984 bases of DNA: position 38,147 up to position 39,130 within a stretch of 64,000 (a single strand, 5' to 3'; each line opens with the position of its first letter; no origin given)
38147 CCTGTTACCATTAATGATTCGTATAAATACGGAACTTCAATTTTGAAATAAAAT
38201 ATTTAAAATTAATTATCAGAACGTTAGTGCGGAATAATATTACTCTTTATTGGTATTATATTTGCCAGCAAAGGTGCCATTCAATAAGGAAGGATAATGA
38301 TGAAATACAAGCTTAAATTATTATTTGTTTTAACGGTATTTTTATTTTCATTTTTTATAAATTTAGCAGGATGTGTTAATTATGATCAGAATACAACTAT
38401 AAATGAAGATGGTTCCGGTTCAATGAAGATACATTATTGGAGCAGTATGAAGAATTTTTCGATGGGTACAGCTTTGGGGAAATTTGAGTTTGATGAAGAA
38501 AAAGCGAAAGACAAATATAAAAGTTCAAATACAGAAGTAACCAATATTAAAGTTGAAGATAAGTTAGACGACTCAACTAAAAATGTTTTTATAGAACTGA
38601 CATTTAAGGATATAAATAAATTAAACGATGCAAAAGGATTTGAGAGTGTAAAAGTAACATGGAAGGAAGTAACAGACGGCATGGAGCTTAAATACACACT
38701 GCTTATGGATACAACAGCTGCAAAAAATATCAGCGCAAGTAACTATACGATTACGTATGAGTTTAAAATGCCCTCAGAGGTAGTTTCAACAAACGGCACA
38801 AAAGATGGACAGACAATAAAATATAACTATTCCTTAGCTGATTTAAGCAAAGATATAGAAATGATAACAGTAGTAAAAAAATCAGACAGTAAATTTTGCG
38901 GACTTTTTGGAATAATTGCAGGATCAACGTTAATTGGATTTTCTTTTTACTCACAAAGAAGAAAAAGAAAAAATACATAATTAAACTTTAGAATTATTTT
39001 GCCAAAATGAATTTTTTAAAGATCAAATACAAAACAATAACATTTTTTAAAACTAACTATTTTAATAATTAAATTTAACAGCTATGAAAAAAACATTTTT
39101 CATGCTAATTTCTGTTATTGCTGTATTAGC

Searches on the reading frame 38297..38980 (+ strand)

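Call 34: search_protein_families(library=pfam, proteins=[window:38297-38980:+])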
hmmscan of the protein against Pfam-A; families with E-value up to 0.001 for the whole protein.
window:38297-38980:+ (227 aa): 1 family
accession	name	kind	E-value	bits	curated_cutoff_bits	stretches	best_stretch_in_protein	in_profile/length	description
PF21946.1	LppM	-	5.6e-07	30.4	27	1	85-179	49-140/153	LppM domain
